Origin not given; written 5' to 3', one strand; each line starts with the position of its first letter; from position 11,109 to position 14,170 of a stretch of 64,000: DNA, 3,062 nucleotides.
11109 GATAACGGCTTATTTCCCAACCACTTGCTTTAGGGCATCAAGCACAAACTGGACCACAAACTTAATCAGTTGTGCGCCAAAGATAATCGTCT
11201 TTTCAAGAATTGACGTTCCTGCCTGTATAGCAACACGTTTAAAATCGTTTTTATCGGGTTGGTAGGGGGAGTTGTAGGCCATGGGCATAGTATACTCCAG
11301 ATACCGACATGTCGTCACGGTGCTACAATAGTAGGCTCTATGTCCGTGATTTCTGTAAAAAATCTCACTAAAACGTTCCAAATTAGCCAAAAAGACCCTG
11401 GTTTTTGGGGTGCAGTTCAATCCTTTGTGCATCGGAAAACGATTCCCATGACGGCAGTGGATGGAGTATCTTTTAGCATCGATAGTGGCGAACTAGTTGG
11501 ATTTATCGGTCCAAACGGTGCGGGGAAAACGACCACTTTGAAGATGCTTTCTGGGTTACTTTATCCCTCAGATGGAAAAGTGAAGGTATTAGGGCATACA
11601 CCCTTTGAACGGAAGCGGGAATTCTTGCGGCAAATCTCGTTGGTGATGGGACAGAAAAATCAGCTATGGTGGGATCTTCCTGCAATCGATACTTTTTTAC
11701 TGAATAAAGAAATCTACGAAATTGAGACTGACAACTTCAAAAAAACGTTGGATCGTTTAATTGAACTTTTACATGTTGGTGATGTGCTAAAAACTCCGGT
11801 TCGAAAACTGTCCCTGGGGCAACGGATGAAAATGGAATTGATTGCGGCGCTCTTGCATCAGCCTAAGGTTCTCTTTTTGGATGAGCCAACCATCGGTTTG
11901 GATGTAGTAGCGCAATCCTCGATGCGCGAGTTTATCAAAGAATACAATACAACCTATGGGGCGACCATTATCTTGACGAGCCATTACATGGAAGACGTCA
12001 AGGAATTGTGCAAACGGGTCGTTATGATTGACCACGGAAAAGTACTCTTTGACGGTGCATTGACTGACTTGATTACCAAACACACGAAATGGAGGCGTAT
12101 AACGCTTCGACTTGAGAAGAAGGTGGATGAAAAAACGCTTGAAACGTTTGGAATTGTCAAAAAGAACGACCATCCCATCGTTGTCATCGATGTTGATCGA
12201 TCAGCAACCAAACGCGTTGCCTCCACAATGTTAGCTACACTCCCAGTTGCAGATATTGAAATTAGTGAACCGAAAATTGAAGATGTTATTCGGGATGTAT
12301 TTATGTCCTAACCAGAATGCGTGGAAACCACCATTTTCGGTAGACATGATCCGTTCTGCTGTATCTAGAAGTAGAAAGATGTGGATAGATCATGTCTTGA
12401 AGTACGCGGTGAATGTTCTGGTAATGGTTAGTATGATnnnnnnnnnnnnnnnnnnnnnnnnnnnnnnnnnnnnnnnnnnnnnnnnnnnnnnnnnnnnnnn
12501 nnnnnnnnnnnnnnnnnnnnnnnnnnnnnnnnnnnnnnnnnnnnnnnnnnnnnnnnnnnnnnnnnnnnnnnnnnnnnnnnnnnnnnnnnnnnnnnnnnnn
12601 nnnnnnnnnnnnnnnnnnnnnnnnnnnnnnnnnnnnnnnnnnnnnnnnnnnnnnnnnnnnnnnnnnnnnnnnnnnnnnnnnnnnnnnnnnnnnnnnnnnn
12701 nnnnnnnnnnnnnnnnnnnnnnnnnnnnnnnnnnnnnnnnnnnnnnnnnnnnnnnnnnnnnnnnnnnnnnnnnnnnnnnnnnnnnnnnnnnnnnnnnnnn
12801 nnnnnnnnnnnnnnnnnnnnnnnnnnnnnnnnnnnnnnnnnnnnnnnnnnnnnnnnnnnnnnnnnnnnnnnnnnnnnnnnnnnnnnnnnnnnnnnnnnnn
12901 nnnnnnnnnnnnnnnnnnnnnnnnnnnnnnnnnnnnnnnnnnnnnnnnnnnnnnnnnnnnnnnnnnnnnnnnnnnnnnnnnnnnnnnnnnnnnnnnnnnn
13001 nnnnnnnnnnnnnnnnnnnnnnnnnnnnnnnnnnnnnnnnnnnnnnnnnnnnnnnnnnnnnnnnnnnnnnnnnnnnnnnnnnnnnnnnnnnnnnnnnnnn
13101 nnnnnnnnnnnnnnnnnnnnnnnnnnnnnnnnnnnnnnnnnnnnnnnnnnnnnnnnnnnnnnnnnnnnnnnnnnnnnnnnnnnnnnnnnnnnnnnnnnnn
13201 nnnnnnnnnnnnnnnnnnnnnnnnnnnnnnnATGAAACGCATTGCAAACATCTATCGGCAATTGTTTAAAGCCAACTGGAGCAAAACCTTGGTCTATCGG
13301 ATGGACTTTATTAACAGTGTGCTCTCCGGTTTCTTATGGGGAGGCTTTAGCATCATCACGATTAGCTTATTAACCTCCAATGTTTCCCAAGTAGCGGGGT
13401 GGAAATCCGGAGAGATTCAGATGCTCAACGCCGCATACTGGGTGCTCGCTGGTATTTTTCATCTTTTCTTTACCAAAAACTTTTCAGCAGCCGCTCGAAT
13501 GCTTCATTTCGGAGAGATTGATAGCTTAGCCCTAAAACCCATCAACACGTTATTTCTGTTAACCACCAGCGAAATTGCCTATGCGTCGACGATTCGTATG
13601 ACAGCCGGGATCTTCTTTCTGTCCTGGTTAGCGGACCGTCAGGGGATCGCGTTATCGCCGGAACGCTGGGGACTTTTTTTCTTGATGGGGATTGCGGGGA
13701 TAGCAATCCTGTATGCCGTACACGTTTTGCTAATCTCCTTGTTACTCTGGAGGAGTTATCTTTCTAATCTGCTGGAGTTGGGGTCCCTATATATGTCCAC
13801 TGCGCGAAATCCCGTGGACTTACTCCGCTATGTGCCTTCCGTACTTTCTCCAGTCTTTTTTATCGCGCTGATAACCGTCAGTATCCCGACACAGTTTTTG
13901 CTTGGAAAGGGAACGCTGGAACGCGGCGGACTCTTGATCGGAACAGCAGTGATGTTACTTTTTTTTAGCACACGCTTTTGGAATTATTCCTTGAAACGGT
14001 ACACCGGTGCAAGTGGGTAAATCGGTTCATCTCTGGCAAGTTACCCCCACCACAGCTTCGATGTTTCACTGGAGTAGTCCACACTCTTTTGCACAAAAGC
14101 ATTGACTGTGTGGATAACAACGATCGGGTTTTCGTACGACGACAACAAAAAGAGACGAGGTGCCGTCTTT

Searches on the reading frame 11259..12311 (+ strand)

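Call 15: search_protein_families(library=pfam, proteins=[window:11259-12311:+], max_evalue=0.00001)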
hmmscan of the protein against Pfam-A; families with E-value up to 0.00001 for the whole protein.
window:11259-12311:+ (350 aa): 2 families
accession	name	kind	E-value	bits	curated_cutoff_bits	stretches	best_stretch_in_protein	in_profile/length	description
PF00005.33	ABC_tran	-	9.9e-29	101.1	25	1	68-211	2-136/137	ABC transporter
PF13304.12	AAA_21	-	1.1e-15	59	27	1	157-242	215-298/304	AAA domain, putative AbiEii toxin, Type IV TA system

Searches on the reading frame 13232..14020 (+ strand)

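Call 36: search_protein_families(library=pfam, proteins=[window:13232-14020:+], max_evalue=0.00001)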
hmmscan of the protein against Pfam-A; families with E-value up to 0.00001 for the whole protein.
window:13232-14020:+ (262 aa): 1 family
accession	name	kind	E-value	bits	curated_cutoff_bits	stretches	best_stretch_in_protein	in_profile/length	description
PF06182.17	ABC2_membrane_6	-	1.6e-23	84.2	22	1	35-261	2-229/229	ABC-2 family transporter protein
